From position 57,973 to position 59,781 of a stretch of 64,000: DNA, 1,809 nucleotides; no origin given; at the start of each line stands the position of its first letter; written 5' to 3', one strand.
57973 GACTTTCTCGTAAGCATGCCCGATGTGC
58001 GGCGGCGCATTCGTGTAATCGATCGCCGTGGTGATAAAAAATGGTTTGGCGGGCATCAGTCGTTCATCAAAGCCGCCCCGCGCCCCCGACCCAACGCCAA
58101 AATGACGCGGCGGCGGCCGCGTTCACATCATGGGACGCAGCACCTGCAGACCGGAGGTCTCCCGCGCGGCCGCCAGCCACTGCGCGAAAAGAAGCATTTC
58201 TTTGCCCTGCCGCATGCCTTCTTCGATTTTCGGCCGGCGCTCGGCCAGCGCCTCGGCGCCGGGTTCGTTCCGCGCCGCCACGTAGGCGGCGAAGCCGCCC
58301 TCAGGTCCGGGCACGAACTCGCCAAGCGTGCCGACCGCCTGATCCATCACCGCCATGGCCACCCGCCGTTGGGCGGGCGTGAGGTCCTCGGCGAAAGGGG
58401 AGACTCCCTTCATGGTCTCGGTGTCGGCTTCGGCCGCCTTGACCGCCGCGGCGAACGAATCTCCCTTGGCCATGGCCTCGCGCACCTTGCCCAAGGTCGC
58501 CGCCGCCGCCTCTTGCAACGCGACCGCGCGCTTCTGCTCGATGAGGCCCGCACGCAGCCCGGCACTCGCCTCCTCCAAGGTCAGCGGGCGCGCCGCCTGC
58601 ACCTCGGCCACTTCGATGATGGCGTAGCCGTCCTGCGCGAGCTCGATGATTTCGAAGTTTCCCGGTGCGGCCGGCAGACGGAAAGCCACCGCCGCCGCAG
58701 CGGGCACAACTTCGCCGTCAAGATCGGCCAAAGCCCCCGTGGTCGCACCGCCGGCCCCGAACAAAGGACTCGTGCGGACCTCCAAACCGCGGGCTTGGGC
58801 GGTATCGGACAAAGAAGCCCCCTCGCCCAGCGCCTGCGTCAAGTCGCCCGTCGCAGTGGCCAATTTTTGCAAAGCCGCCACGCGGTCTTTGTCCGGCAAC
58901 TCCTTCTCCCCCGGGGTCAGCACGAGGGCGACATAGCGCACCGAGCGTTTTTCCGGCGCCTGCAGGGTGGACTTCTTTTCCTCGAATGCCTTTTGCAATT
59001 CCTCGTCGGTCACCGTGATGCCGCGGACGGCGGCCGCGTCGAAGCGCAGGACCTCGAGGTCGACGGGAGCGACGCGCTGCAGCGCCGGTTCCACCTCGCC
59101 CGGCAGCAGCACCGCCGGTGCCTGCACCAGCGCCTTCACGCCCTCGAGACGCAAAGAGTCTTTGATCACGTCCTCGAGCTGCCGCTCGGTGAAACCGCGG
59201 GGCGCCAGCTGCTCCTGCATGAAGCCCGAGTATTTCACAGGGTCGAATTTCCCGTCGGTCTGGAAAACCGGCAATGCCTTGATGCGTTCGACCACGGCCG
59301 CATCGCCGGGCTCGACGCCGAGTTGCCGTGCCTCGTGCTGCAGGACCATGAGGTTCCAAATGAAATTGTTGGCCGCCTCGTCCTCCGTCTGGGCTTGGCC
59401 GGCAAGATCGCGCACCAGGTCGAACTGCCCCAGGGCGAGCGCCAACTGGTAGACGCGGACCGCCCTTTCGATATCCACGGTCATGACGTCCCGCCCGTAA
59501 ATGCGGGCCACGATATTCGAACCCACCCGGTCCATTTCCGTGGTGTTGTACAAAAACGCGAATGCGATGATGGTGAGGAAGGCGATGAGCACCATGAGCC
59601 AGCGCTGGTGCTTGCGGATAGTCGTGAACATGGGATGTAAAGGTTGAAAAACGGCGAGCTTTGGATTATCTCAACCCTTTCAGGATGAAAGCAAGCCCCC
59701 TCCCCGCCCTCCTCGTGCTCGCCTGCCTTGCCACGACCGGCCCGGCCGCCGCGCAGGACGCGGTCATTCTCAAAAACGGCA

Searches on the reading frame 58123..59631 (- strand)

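Call 14: search_protein_families(library=pfam, proteins=[window:58123-59631:-], max_evalue=0.001)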
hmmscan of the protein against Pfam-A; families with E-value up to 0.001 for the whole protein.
window:58123-59631:- (502 aa): 3 families
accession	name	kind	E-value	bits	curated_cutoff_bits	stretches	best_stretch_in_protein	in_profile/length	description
PF13624.11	SurA_N_3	-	1e-21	77.9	27.2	1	1-163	1-159/162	SurA-like N-terminal domain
PF13623.11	SurA_N_2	-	2.9e-16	60.1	28.5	1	3-137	2-144/145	SurA-like N-terminal domain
PF13145.12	Rotamase_2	-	6.8e-09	37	27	1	207-356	1-120/121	PPIC-type PPIASE domain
